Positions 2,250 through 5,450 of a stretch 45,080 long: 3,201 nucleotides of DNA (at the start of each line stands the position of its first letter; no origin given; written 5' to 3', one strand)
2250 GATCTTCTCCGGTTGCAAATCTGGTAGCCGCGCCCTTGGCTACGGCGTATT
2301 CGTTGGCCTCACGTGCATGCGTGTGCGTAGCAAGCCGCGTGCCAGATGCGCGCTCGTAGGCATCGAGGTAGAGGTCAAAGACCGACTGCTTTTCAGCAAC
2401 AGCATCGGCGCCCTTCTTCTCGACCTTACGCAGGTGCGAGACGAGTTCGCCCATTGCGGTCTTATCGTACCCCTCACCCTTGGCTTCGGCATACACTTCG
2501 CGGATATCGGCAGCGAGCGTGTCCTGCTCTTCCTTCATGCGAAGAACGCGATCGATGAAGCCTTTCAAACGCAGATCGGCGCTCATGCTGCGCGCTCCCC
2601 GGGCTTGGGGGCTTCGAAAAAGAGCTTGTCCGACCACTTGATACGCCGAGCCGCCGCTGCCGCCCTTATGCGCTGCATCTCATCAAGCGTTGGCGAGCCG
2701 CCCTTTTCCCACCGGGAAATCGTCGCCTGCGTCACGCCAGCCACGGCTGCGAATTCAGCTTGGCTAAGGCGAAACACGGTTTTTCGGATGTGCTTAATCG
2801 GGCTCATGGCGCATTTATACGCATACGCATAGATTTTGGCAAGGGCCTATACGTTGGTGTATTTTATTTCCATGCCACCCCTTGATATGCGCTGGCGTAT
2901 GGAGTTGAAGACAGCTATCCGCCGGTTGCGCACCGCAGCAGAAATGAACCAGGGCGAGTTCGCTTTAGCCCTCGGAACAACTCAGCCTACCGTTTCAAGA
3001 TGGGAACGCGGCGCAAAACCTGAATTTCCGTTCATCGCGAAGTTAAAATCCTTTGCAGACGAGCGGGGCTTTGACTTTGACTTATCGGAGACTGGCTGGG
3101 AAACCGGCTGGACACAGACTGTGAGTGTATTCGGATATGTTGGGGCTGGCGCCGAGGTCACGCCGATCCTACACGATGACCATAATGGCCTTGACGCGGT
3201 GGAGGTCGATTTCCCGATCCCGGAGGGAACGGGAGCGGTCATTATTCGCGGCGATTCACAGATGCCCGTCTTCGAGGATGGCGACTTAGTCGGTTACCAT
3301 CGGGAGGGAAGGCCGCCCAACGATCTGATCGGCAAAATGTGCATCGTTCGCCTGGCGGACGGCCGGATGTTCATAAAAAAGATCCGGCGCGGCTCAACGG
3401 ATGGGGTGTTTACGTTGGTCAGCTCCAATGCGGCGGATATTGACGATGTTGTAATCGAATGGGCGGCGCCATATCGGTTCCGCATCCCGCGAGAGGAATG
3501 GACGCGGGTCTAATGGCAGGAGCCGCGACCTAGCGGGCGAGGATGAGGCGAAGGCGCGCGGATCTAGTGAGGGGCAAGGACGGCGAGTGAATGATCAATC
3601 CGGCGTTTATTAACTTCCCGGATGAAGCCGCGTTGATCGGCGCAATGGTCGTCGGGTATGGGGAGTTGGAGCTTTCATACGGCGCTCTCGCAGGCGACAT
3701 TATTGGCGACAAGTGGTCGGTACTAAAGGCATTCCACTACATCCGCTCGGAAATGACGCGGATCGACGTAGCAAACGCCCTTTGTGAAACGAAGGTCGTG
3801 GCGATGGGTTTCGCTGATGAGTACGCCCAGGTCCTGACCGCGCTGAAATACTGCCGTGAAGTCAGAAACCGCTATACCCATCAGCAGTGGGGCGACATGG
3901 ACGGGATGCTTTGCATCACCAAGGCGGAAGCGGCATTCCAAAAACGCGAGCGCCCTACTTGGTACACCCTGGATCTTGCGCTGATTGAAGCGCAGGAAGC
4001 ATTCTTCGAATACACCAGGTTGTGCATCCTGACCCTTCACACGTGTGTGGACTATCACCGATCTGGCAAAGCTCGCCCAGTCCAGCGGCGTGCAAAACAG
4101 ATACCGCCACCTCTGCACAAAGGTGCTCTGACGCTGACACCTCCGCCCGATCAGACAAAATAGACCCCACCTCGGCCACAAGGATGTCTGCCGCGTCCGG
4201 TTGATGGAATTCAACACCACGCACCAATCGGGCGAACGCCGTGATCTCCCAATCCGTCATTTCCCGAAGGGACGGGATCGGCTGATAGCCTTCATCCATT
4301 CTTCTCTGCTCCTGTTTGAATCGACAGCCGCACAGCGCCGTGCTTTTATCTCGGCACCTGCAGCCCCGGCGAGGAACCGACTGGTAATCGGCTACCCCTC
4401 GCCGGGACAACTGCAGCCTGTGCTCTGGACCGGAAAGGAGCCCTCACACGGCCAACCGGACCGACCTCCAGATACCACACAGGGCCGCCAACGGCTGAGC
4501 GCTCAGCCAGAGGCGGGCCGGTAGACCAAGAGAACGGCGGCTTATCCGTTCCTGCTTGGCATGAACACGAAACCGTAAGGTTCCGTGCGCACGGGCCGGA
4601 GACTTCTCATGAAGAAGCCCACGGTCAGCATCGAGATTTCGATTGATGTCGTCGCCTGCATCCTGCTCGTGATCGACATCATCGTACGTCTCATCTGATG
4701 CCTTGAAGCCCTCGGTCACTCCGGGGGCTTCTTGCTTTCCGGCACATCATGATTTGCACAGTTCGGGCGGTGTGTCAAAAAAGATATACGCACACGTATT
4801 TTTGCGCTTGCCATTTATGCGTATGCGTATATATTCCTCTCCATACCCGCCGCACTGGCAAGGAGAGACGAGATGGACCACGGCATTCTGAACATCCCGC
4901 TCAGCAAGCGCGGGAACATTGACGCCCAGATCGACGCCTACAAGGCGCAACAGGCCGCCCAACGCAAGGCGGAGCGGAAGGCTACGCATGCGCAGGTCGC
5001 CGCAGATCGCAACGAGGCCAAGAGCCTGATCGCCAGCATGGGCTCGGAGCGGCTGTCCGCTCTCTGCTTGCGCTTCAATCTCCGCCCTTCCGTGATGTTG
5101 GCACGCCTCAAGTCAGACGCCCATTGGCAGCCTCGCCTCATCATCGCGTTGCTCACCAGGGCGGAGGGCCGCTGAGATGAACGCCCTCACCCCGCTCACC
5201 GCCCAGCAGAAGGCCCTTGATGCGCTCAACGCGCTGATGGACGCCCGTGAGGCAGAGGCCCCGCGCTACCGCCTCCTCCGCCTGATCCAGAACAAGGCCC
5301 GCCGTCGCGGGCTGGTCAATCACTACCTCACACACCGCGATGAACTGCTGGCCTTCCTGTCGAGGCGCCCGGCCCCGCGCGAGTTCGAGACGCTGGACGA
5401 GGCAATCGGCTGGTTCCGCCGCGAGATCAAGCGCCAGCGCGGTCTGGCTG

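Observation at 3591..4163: Putatively CI-cotranscribed ORF with a HEPN-type RNxxxH motif: candidate prophage defence effector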

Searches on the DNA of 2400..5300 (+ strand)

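Call 94: search_dna_similar(query=window:2400-5300:+, collection=phages, mode=distant, max_rows=8)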
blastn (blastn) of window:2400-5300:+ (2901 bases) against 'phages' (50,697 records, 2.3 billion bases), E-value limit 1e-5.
Records with a match: 1; places in all: 1; records where one place covers at least 80% of the query: 0.
Best place of each record, by identity: 60-80% 1.
By first word of the organism name: Rhizobium 1.
By host as written in the record: Rhizobium phaseoli T3_3 1.
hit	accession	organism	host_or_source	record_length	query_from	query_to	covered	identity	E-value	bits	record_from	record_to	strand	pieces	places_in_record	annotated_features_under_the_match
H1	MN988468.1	Rhizobium phage RHph_TM3_3_3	Rhizobium phaseoli T3_3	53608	7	191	6%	74.2%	6e-22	113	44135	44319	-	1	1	DUF2312 domain-containing protein | hypothetical protein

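Call 100: search_rna_families(source=window, start=3450, end=4900, threshold=evalue, max_evalue=1)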
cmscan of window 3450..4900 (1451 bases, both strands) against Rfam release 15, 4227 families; matches with E-value up to 1: 2.
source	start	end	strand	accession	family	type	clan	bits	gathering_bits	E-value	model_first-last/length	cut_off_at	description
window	3536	3596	+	RF01152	sR1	Gene; snRNA; snoRNA; CD-box;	-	16.9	45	0.14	1-57/57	no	Small nucleolar RNA sR1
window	3974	4029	+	RF02936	Chloroflexus-1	Gene; sRNA;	-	16.4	181.5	0.2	5-59/171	no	Chloroflexus-1 RNA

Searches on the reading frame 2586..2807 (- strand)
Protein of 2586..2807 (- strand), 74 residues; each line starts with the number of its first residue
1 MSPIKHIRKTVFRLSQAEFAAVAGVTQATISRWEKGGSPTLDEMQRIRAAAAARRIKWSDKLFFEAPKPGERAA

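Call 3: search_protein_families(library=pfam, proteins=[window:2586-2807:-], max_evalue=1)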
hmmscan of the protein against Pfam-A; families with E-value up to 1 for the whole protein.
window:2586-2807:- (74 aa): 13 families
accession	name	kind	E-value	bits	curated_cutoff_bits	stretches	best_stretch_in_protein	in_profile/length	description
PF01381.28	HTH_3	-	1.4e-10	41.4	23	1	14-47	10-44/55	Helix-turn-helix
PF13560.12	HTH_31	-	1.3e-05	25.8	27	1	13-43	14-46/64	Helix-turn-helix domain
PF22495.2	HTH_92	-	0.0004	20.1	27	1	12-36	7-31/45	RsaL-like HTH domain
PF20432.4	Xre-like-HTH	-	0.00084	20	25.8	1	12-42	22-51/63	Antitoxin Xre-like helix-turn-helix domain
PF13443.12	HTH_26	-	0.0086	16.7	22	1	14-47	11-46/63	Cro/C1-type HTH DNA-binding domain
PF13545.12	HTH_Crp_2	-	0.035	14.5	27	1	11-32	20-41/70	Crp-like helix-turn-helix domain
PF13411.12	MerR_1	-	0.044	14.3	21.6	1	17-37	4-24/69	MerR HTH family regulatory protein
PF04814.19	HNF-1_N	-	0.08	13.8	29.7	1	13-46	134-167/175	Hepatocyte nuclear factor 1 (HNF-1), N terminus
PF13518.12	HTH_28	-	0.082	13.5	25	1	15-35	14-34/52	Helix-turn-helix domain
PF15731.11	MqsA_antitoxin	-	0.093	13.3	30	1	4-38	74-107/131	Antitoxin component of bacterial toxin-antitoxin system, MqsA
PF13744.12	HTH_37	-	0.1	12.9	27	1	13-36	31-54/80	Helix-turn-helix domain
PF24746.1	DUF7694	-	0.14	12.4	27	1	23-50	7-33/66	Domain of unknown function (DUF7694)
PF00356.27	LacI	-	0.32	11.3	27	1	20-33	6-19/46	Bacterial regulatory proteins, lacI family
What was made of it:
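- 2583..2807 (-): Cro-like HTH gene, divergent from cI. HTH_3 E=1.4e-10 (call 3).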
